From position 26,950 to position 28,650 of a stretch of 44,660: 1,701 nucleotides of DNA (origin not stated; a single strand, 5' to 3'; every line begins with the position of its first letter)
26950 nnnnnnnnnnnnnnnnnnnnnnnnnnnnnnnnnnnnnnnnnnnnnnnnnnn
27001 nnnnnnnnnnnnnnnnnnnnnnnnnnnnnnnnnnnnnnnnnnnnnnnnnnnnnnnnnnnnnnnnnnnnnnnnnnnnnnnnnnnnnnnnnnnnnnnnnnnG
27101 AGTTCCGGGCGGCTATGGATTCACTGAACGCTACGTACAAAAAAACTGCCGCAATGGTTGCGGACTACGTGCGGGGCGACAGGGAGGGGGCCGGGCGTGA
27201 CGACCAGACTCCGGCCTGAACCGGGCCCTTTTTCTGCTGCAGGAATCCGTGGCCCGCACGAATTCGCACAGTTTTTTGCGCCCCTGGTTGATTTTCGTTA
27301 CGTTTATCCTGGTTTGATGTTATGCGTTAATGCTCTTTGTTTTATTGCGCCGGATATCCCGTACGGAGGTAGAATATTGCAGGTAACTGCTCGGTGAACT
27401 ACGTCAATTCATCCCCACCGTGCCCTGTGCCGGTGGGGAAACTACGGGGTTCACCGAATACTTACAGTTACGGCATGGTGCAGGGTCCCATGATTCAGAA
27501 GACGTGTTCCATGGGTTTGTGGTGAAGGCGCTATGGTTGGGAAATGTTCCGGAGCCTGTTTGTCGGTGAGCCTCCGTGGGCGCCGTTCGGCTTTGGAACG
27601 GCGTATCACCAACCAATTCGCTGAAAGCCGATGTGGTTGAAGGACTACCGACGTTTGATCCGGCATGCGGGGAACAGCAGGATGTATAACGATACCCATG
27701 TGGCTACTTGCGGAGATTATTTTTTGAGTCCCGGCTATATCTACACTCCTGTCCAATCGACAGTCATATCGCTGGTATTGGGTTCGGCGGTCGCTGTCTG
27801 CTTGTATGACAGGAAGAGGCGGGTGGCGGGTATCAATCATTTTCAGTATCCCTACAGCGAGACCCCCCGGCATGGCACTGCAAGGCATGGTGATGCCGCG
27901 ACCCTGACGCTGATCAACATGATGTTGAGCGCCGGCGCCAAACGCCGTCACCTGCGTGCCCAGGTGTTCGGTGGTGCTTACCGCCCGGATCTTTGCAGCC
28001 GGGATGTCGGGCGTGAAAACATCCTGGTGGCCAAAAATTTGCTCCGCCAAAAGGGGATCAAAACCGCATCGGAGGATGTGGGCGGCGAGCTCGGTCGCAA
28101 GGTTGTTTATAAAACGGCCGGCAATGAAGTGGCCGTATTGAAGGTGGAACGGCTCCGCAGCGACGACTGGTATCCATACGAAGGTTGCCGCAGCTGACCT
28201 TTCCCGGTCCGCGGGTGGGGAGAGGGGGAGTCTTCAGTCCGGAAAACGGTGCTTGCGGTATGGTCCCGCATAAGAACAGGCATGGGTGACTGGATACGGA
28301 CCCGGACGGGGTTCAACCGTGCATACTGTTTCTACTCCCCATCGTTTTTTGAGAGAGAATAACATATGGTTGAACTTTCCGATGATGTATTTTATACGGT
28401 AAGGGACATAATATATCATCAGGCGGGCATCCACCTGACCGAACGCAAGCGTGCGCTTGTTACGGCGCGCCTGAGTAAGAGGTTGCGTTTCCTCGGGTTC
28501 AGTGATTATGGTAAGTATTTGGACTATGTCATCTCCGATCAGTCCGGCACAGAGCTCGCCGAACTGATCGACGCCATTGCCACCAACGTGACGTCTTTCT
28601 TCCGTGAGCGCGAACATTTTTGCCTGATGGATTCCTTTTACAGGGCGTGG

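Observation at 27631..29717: Two CheD paralogs flank cheR; the upstream one has Ala in place of the catalytic Cys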

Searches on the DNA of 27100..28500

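Call 58: search_rna_families(source=window, start=27100, end=28500, threshold=evalue, max_evalue=1)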
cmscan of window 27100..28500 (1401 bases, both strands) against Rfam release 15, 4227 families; matches with E-value up to 1: 5.
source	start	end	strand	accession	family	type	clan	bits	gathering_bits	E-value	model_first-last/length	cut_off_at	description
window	28278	28346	+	RF00802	mir-207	Gene; miRNA;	-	21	88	0.59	1-78/78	no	mir-207 microRNA precursor family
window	27174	27243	+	RF00649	mir-128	Gene; miRNA;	-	20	49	0.098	1-83/83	no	mir-128 microRNA precursor family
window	27329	27387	-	RF02791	CcsR1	Gene; sRNA;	-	18.4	65.3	0.14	1-83/83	no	Conserved CCUCCUCCC motif stress-induced RNA 1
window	28029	28064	+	RF01323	CRISPR-DR10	Gene; CRISPR;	-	18.1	39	0.66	1-37/37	no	CRISPR RNA direct repeat element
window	27116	27180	+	RF00114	S15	Cis-reg; leader;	CL00121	17.4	39.5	0.33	1-117/117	no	Ribosomal S15 leader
